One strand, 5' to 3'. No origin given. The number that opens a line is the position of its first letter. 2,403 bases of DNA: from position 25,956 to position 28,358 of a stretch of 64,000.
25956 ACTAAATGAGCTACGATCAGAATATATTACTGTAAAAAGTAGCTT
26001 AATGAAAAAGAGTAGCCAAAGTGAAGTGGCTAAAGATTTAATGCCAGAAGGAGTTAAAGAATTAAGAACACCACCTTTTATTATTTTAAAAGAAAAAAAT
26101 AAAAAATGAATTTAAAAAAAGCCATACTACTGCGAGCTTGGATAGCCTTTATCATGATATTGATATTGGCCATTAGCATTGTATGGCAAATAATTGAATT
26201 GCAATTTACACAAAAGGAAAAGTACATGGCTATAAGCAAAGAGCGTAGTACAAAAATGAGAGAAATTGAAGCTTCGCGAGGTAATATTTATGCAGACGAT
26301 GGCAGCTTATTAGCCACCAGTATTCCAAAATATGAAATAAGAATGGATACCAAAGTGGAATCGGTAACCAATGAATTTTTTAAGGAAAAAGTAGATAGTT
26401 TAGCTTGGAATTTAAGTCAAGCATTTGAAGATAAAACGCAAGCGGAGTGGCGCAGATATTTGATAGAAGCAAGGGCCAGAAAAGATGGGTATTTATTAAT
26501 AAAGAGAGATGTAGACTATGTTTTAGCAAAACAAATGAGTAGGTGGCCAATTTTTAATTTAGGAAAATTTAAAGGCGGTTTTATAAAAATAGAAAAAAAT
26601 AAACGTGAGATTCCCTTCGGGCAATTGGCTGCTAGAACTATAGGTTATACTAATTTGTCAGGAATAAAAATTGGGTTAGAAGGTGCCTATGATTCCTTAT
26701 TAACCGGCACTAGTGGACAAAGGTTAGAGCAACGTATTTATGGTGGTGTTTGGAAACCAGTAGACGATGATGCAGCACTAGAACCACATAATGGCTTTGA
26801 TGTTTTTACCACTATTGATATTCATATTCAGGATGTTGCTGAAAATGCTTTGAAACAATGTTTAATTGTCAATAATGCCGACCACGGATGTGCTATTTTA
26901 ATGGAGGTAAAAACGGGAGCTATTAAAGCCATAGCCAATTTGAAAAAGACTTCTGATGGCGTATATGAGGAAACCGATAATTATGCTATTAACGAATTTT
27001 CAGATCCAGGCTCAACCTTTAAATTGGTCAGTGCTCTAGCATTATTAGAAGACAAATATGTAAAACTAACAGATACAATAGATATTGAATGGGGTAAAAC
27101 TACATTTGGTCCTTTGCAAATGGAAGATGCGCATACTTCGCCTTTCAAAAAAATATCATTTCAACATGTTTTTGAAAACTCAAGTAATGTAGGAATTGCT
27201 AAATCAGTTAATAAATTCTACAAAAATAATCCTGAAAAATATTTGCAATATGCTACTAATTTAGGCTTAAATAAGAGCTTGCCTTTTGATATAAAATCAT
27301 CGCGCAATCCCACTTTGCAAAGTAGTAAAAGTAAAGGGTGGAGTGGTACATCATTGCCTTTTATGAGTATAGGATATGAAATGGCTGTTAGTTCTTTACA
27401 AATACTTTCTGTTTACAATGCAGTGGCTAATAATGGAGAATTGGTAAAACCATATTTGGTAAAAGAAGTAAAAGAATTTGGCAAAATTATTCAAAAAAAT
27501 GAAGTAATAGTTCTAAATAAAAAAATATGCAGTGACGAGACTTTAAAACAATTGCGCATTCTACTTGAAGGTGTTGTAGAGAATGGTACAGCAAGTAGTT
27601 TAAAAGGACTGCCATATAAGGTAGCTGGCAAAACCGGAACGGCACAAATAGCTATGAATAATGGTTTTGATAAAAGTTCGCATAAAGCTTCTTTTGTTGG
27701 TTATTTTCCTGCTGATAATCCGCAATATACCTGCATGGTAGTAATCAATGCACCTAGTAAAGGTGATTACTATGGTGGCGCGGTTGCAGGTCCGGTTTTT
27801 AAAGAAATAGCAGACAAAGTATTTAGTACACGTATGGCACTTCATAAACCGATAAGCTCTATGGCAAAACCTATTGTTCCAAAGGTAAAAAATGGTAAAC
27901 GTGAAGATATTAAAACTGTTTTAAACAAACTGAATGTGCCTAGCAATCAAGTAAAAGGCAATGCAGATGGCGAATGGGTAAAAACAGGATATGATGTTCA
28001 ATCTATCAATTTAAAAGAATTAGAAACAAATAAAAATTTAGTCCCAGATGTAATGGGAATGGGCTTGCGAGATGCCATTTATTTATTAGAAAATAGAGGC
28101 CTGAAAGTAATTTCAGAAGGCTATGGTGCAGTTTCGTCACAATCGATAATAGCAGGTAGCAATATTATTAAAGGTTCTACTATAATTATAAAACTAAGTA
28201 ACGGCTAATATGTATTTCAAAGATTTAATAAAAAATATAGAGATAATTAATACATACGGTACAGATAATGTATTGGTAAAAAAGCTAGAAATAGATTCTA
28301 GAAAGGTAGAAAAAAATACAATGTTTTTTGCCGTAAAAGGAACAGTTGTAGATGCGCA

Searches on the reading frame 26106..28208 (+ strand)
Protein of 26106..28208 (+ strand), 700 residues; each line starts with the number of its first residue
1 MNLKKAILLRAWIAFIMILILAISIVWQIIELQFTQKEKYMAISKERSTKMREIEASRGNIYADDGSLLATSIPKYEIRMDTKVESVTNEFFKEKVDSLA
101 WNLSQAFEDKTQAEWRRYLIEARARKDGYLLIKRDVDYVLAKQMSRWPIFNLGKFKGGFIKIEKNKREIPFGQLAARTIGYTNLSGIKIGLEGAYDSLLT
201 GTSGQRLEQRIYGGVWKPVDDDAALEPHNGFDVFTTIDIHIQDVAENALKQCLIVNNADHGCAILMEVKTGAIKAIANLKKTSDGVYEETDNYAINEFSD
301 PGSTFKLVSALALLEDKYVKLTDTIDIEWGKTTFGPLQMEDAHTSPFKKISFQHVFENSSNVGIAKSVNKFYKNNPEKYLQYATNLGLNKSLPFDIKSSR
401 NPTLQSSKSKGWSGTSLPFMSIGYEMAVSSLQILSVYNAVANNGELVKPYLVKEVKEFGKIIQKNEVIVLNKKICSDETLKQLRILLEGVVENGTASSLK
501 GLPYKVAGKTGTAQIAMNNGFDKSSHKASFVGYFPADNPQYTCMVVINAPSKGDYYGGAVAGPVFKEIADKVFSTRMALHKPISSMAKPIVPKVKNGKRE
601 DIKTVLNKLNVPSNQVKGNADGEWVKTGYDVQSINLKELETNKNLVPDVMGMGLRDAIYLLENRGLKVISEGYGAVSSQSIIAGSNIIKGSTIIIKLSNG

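Call 88: search_protein_families(library=pfam, proteins=[window:26106-28208:+], max_evalue=0.00001)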
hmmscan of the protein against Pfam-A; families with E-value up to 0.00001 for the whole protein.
window:26106-28208:+ (700 aa): 3 families
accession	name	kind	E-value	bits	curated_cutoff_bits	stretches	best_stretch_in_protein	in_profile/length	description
PF00905.27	Transpeptidase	-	2.3e-53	181.8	22.1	1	261-569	1-298/299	Penicillin binding protein transpeptidase domain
PF03793.24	PASTA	-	2.9e-12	46.8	23.2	1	646-699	3-64/64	PASTA domain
PF03717.20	PBP_dimer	-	3.7e-11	44.2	24.4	1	54-206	2-165/180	Penicillin-binding Protein dimerisation domain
